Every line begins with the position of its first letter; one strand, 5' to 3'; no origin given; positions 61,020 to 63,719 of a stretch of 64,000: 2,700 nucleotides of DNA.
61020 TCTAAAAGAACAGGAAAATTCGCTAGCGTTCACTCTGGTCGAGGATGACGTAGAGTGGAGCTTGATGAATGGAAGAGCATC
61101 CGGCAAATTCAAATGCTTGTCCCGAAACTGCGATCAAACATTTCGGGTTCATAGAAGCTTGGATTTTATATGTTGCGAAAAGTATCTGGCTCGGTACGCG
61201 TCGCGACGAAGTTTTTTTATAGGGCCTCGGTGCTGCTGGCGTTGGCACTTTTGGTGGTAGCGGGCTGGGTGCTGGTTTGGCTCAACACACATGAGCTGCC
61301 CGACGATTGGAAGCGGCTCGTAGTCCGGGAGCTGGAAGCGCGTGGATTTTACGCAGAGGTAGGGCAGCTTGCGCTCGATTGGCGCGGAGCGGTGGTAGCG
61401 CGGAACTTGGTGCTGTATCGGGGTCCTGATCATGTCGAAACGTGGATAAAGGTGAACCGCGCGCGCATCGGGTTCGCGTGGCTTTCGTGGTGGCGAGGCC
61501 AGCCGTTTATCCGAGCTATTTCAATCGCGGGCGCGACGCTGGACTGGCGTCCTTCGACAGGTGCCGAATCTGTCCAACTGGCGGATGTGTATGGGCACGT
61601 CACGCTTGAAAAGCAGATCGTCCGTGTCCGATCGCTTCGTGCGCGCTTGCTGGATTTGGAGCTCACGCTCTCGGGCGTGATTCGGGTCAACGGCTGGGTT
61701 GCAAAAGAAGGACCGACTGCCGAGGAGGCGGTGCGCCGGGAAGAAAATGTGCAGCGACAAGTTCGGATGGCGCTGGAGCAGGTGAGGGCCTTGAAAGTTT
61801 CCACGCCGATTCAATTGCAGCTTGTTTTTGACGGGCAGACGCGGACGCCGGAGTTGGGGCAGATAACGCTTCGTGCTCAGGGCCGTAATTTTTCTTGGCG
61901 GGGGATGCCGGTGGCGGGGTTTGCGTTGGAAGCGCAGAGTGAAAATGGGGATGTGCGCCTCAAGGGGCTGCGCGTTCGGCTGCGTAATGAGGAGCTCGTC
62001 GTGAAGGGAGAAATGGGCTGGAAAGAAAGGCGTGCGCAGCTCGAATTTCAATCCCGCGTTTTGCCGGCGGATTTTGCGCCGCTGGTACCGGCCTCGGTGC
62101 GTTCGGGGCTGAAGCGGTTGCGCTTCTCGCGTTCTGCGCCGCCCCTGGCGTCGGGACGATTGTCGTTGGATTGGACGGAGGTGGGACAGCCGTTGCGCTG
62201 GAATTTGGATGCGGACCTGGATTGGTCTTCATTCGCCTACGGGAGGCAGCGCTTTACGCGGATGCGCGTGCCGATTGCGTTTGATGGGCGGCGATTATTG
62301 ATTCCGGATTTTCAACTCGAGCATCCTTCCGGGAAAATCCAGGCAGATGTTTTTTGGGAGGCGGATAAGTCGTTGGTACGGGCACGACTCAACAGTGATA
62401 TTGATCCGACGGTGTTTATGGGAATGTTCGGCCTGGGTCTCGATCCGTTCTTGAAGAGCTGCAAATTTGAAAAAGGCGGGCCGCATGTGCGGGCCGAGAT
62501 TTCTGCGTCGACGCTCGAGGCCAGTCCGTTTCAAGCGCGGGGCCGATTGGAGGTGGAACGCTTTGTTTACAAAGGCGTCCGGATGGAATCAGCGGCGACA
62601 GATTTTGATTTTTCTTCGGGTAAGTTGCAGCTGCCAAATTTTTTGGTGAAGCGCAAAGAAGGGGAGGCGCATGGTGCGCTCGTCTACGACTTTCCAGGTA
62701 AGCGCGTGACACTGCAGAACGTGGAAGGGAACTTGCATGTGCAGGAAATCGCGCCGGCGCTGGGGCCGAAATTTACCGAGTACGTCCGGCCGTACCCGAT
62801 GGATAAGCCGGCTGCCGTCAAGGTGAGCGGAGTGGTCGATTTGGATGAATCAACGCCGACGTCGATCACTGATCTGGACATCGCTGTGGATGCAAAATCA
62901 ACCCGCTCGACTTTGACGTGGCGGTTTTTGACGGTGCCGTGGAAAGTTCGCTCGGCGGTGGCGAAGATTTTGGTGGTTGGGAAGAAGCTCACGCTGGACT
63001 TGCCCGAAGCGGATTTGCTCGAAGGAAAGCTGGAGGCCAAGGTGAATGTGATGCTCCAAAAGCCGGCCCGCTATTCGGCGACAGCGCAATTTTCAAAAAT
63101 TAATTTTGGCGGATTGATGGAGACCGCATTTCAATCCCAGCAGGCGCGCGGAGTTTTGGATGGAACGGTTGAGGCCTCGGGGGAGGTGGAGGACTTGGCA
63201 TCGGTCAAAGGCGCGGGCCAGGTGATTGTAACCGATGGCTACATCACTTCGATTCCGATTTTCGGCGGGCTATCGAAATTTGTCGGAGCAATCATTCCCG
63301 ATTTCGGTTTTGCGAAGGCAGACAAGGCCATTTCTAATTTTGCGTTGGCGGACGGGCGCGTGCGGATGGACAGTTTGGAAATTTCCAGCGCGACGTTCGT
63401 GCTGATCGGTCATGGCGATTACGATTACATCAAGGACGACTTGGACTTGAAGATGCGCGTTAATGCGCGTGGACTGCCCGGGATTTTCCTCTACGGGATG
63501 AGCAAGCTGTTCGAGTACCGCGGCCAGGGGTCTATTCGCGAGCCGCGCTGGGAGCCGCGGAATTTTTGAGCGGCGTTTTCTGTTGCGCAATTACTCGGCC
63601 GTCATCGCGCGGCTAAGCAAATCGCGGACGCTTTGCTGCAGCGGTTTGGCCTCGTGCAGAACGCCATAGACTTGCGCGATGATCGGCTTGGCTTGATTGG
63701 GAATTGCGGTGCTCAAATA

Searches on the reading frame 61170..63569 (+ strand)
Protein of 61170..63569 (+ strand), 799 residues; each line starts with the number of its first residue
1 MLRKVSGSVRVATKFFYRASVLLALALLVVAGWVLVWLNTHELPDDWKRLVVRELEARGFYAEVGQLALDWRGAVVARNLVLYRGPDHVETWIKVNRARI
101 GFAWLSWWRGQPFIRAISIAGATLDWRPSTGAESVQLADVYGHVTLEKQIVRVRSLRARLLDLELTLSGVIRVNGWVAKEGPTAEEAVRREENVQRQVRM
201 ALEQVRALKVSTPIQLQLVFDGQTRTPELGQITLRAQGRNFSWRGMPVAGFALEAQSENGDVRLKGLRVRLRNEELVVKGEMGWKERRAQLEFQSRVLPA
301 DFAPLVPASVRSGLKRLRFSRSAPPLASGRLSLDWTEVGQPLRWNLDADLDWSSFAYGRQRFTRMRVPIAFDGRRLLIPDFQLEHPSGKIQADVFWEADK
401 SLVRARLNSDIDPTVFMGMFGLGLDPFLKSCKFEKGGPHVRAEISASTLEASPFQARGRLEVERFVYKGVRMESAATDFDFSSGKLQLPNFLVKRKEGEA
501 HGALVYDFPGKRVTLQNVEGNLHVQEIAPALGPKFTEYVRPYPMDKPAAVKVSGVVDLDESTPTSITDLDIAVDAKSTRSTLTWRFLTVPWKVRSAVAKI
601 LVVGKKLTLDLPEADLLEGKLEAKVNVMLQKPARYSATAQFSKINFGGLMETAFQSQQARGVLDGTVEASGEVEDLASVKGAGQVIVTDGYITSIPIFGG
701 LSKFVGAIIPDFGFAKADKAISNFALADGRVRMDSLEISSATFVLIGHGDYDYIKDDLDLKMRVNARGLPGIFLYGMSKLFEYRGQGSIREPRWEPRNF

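Call 54: search_protein_families(library=pfam, proteins=[window:61170-63569:+], max_evalue=0.00001)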
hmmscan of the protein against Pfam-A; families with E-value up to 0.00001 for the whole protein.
window:61170-63569:+ (799 aa): 1 family
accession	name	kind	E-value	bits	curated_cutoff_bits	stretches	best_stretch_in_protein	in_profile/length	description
PF13116.12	YhdP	-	1.1e-06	27.3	46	0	20-278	8-261/1224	YhdP protein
